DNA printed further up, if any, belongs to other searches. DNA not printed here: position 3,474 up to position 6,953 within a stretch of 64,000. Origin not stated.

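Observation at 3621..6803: Giant orphan protein with a cystathionine-gamma-synthase-like PLP domain embedded between two unknown ~300-400-aa regions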

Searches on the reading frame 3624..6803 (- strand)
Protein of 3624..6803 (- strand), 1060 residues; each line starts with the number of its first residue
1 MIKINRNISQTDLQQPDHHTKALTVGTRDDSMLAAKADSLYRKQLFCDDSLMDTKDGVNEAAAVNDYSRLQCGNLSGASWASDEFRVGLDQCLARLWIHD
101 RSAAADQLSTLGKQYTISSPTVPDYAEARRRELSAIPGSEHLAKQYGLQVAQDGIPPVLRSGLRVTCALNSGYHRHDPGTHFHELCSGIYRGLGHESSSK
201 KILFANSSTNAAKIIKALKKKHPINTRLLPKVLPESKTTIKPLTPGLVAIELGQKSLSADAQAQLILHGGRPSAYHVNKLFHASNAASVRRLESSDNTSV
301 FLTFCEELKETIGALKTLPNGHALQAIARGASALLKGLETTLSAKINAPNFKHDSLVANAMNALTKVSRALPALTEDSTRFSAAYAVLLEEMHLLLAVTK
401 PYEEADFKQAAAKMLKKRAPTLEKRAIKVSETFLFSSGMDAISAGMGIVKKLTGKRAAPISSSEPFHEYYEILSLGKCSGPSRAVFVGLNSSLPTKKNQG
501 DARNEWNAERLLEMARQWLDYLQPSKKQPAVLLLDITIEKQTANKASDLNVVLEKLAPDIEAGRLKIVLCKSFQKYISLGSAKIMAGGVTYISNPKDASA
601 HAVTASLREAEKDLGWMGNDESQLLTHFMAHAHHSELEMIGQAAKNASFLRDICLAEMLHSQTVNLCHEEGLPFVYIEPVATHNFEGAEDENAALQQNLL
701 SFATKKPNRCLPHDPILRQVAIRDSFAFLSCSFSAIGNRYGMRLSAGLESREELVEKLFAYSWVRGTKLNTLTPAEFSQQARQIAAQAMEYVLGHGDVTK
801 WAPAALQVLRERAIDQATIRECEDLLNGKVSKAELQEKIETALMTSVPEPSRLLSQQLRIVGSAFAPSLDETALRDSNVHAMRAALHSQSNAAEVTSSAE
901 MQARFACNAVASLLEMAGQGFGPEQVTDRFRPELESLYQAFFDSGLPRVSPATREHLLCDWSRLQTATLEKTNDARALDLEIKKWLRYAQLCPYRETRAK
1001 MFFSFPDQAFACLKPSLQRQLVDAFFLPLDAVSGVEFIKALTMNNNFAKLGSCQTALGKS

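Call 6: search_protein_families(library=pfam, proteins=[window:3624-6803:-], max_evalue=1)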
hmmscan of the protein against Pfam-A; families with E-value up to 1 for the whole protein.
window:3624-6803:- (1060 aa): 2 families
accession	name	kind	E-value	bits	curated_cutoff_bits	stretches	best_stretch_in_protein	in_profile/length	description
PF23216.1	WH_CYT4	-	0.056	14.1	27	1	369-424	6-61/97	Mitochondrial protein cyt-4, winged helix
PF20362.3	DUF6657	-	0.15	12.6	27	1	334-418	15-93/142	Family of unknown function (DUF6657)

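Call 7: search_protein_families(library=ncbifam, proteins=[window:3624-6803:-], max_evalue=1)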
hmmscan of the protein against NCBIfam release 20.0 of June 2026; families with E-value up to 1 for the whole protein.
window:3624-6803:- (1060 aa): 0 families

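Call 8: search_solved_structures(query=window:3624-6803:-, max_evalue=10, show_alignments=3)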
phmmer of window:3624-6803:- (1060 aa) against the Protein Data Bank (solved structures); distinct sequences matched with E-value up to 10: 0.

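Call 9: find_homologous_proteins(query=window:3624-6803:-, max_evalue=0.001)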
Query window:3624-6803:- (1060 aa): 5 proteins with E <= 0.001 among 8000 candidates.
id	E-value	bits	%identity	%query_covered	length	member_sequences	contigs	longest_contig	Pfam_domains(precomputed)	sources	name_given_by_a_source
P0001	0.0e+0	2373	100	100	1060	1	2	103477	-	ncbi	-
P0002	1.7e-274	931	50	96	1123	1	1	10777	-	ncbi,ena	-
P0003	1.1e-269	915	49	96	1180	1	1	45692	-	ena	-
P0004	4.0e-216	738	43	92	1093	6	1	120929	-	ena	-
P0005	5.0e-210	718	42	96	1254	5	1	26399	-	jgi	-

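Call 10: find_related_loci(query=window:3624-6803:-, collection=genome_contigs, flank=10000)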
Query window:3624-6803:- (1060 aa) in genome_contigs; peptide patterns used: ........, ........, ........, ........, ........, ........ (x = any residue, [..] = any of these).
70 stretches matched a pattern; 1 encode a relative of the query (tblastn E <= 1e-3); 1 distinct loci.
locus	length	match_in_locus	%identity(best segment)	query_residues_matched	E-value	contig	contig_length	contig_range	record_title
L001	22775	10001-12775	43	80-1057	0e+0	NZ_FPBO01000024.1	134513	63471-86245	Pseudoduganella namucuonensis strain CGMCC 1.11014, whole genome shotgun sequence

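Call 11: find_encoding_contigs(protein=P0001, flank=10000, max_places=3)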
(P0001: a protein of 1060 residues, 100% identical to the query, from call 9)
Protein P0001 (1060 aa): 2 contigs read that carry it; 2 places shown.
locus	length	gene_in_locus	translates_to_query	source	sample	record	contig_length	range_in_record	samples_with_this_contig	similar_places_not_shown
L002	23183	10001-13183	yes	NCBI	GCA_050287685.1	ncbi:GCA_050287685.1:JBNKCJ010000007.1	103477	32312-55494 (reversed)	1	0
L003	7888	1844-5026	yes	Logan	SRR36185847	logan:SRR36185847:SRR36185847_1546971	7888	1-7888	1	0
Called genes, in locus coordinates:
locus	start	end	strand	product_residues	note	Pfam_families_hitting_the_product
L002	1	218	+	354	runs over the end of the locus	PF01545:Cation_efflux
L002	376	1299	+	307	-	PF09949:APP1_cat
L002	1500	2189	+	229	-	-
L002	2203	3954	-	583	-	PF00069:Pkinase, PF07714:PK_Tyr_Ser-Thr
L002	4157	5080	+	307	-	PF18030:Rimk_N, PF14397:ATPgrasp_ST (faint), PF02655:ATP-grasp_3 (weak), PF02955:GSH-S_ATP, PF08443:RimK, PF07478:Dala_Dala_lig_C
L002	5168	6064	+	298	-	PF07676:PD40 (faint), PF26549:Tricorn_N (weak)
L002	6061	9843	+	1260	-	PF13414:TPR_11 (faint), PF12969:DUF3857, PF01841:Transglut_core (weak)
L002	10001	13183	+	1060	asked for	-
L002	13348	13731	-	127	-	PF02152:FolB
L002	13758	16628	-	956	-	PF07517:SecA_DEAD, PF01043:SecA_PP_bind, PF21090:P-loop_SecA, PF07516:SecA_SW, PF02810:SEC-C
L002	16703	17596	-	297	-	PF01551:Peptidase_M23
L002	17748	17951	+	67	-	-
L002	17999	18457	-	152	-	-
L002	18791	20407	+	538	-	PF00723:Glyco_hydro_15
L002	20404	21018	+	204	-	PF01553:Acyltransferase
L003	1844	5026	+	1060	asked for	-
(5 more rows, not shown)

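Call 12: find_encoding_contigs(protein=P0002, flank=10000, max_places=3)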
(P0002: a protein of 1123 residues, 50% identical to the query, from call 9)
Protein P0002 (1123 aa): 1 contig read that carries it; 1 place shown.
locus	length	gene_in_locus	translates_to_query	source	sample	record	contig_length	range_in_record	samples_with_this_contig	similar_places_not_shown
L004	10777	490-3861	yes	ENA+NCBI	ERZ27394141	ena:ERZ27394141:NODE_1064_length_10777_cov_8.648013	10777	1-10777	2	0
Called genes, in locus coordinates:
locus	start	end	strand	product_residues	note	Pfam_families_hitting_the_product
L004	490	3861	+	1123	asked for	-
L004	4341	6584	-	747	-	-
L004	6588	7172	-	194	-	PF05932:CesT (weak)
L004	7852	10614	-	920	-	PF00982:Glyco_transf_20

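Call 13: find_encoding_contigs(protein=P0003, flank=10000, max_places=3)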
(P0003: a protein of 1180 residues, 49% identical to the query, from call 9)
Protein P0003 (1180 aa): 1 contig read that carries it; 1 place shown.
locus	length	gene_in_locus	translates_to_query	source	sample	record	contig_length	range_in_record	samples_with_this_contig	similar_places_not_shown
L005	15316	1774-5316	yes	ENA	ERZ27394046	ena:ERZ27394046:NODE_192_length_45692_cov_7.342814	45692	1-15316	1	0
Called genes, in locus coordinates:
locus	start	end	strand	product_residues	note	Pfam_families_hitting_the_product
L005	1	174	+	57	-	?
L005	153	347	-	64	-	-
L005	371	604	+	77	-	-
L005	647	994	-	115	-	-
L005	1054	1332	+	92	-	PF19647:Septknot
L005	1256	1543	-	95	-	-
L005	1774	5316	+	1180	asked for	-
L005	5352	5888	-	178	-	PF05036:SPOR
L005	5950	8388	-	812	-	-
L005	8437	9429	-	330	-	PF05721:PhyH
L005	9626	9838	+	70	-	PF12843:QSregVF_b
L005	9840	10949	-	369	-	PF00365:PFK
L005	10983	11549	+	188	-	PF02482:Ribosomal_S30AE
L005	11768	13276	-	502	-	PF21105:DyP_N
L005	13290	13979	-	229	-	-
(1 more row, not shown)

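Call 14: find_encoding_contigs(protein=P0004, flank=10000, max_places=3)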
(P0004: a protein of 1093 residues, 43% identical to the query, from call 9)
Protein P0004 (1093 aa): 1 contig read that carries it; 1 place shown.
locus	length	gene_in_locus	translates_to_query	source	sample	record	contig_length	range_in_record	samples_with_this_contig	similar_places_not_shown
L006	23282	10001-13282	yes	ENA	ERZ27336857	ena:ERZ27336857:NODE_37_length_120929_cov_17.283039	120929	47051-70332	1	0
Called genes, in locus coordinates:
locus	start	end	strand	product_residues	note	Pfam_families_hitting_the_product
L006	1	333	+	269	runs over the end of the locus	-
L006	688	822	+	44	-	-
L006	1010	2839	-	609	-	PF05925:IpgD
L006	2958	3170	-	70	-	-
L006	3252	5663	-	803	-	PF12228:DUF3604 (faint)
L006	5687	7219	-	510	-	PF00939:Na_sulph_symp, PF03600:CitMHS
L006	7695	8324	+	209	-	PF09849:DUF2076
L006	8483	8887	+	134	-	PF12973:Cupin_7 (weak), PF00190:Cupin_1, PF07883:Cupin_2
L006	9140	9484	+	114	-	-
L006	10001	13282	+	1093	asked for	-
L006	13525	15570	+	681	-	PF06480:FtsH_ext (weak), PF00004:AAA, PF23902:AAA_lid_PRS2_C (faint), PF17862:AAA_lid_3, PF01434:Peptidase_M41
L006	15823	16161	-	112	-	-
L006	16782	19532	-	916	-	PF05426:Alginate_lyase, PF13385:Laminin_G_3, PF07081:DUF1349 (weak)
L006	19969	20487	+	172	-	PF10116:Host_attach, PF18856:baeRF_family12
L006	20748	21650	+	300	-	PF00126:HTH_1, PF03466:LysR_substrate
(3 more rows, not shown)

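Call 15: find_encoding_contigs(protein=P0005, flank=10000, max_places=3)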
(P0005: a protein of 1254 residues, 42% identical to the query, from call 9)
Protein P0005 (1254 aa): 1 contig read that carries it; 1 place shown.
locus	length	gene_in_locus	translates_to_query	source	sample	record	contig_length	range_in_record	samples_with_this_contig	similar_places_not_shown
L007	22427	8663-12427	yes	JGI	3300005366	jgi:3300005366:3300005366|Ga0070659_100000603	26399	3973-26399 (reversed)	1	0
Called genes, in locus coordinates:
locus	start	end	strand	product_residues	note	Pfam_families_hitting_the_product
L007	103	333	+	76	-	-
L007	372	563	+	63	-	-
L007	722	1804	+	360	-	PF21088:MS_channel_1st, PF00924:MS_channel_2nd, PF21082:MS_channel_3rd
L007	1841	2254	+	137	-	-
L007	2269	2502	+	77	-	-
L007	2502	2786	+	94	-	-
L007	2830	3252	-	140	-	PF00582:Usp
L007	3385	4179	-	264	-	PF01145:Band_7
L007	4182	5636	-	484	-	PF25145:NfeD1b_N, PF24961:NfeD_membrane, PF01957:NfeD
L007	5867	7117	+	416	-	PF07399:Na_H_antiport_3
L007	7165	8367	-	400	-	PF07690:MFS_1, PF00083:Sugar_tr (weak)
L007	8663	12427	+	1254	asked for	-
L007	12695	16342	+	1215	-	-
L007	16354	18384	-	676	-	PF03544:TonB_C (weak)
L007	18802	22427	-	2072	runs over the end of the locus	PF00069:Pkinase, PF07714:PK_Tyr_Ser-Thr, PF13191:AAA_16, PF01590:GAF, PF13185:GAF_2, PF00989:PAS, PF13426:PAS_9, PF00512:HisKA, +5 more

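Call 21: search_solved_structures(query=A1, max_evalue=10, show_alignments=4)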
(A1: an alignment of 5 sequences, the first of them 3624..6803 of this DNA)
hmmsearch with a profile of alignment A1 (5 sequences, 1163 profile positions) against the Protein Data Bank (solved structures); distinct sequences matched with E-value up to 10: 1.
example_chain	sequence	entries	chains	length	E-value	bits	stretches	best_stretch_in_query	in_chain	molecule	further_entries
6tmh_G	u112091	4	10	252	0.047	14.5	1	333-405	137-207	Oligomycin sensitivity conferring protein (OSCP)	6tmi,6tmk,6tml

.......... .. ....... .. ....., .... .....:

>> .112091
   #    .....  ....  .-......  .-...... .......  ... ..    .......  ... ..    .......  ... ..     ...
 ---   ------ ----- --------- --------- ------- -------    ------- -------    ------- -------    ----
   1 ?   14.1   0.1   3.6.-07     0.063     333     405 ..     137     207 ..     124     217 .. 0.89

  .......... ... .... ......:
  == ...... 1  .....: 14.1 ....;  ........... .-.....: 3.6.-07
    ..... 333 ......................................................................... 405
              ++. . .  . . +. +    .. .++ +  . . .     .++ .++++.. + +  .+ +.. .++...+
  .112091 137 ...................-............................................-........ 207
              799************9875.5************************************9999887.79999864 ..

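Call 32: predict_structure(alignment_id=A1)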
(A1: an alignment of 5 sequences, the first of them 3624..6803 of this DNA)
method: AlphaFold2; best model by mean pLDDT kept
length: 1060 residues; sequences in the alignment: 5
mean_pLDDT: 52.5   pTM: 0.41
mean pLDDT of the five models: 52.5, 51.5, 50.8, 44.2, 40.1
residues with pLDDT >= 90: 0; 70-90: 258; 50-70: 306; < 50: 496
segments of 3 or more residues with pLDDT < 50: 1-180, 198-200, 224-238, 283-301, 311-313, 318-324, 326-331, 340-342, 344-407, 436-439, 455-481, 490-506, 572-587, 612-640, 669-672, 681-727, 731-739, 769-771, 868-874, 889-897, 920-925
pLDDT, mean of each block of 10 residues (from residue 1): 24 26 24 28 25 24 24 28 34 34 30 29 36 35 26 25 22 31 64 58 66 67 43 39 62 66 60 52 34 36 53 48 45 49 44 38 42 37 35 36 44 59 57 54 60 46 27 36 54 33 48 73 73 60 59 79 74 33 44 68 64 36 28 37 64 60 55 55 38 37 28 27 41 45 57 68 56 67 85 83 86 80 74 84 79 85 66 53 54 47 78 66 52 79 78 73 76 76 82 69 80 81 74 62 74 62
secondary structure, 60 per line:
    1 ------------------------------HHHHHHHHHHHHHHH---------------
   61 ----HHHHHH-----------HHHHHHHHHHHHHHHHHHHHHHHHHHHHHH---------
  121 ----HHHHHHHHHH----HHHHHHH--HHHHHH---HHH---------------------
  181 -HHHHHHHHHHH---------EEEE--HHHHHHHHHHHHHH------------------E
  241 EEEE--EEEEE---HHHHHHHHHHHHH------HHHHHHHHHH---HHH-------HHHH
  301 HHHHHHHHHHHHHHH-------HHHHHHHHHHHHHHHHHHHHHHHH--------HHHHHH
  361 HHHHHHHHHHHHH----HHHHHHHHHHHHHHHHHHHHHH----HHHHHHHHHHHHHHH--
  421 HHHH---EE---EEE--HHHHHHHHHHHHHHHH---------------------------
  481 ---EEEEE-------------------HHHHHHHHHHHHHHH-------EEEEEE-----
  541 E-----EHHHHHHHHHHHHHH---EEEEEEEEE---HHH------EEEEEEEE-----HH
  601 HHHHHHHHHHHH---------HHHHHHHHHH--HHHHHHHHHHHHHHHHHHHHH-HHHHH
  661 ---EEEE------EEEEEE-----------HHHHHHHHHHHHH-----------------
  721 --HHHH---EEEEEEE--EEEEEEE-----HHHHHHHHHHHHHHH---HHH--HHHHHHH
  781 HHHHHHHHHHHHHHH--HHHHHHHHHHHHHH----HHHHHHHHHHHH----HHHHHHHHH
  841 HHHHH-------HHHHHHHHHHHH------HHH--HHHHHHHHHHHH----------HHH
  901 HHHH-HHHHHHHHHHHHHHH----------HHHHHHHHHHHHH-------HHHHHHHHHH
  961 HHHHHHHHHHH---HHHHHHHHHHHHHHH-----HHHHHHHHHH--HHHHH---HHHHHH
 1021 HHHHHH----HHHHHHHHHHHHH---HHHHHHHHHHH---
elements in order (helices of 4 or more, strands of 3 or more residues): H31-45 H65-70 H82-111 H125-134 H139-145 H148-153 H182-192 E202-205 H208-221 E240-244 E247-251 H255-267 H274-283 H297-315 H323-346 H355-373 H378-399 H404-418 H421-424 E433-435 H438-453 E484-488 H508-522 E530-535 H548-561 E565-573 E586-593 H599-612 H622-631 H634-654 H656-660 E664-667 E674-679 H691-703 H723-726 E730-736 E739-745 H751-765 H774-795 H798-811 H816-827 H832-845 H853-864 H876-887 H898-904 H906-920 H931-943 H951-971 H975-989 H995-1004 H1007-1011 H1015-1026 H1031-1043 H1047-1057

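Call 33: search_protein_representatives(alignment_id=A1)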
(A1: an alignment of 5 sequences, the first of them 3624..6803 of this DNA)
Query: 5 sequences, 1163 profile positions. Proteins with E-value up to 0.001 (for the whole library): 270; up to 1e-10: 197; up to 1e-30: 139. The best 150 are listed.
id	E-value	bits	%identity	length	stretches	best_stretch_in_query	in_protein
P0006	0.0e+00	1796.7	-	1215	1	4-1163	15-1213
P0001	0.0e+00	1767.3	-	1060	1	1-1034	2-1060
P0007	0.0e+00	1274.1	-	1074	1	68-1082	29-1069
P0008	0.0e+00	1153.1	-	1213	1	83-1158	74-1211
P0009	0.0e+00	1107.3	-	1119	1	84-1078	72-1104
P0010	1.1e-276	937.4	-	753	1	423-1161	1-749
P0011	5.2e-263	892.0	-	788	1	300-1040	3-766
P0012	1.3e-251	854.3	-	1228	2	76-963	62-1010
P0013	2.5e-216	737.4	-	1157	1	80-1139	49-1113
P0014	7.7e-211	719.3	-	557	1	613-1157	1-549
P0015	1.0e-199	682.4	-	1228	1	76-1159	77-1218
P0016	7.6e-186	636.5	-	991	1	86-1026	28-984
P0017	2.7e-181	621.4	-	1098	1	88-1042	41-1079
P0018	2.4e-177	608.3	-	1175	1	59-1056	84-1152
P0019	4.0e-167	574.5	-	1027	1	69-1040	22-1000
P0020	1.1e-166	573.1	-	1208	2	81-990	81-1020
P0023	1.2e-159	549.7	-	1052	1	81-1054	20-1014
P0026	3.1e-153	528.5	-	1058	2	67-753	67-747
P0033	8.5e-132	457.5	-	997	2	52-736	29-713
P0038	1.1e-126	440.6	-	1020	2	62-730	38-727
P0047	6.2e-114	398.3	-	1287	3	326-1125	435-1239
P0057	6.4e-104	365.2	-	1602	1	56-757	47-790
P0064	3.3e-101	356.2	-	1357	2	28-736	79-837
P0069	1.2e-99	351.1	-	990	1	124-1019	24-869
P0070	3.0e-98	346.3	-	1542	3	331-758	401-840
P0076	3.8e-94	332.8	-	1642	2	63-836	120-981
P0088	7.5e-86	305.3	-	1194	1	89-1038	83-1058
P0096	1.2e-76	274.8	-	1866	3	214-733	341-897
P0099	5.7e-69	249.4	-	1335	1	93-736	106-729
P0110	3.0e-56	207.3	-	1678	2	110-760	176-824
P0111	3.4e-56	207.1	-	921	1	108-732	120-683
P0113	3.8e-55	203.6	-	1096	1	99-734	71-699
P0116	4.6e-54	200.0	-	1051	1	138-732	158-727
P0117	2.7e-53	197.5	-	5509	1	110-732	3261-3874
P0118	1.2e-52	195.4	-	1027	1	97-738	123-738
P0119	1.6e-52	194.9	-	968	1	108-733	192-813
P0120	2.2e-51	191.1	-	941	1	107-732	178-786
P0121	1.1e-49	185.6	-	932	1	107-760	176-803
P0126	5.9e-44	166.5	-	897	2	121-732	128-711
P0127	1.4e-43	165.3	-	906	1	109-733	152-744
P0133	9.8e-39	149.3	-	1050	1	54-732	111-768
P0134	1.8e-38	148.4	-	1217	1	103-732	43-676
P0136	4.8e-38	147.0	-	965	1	93-732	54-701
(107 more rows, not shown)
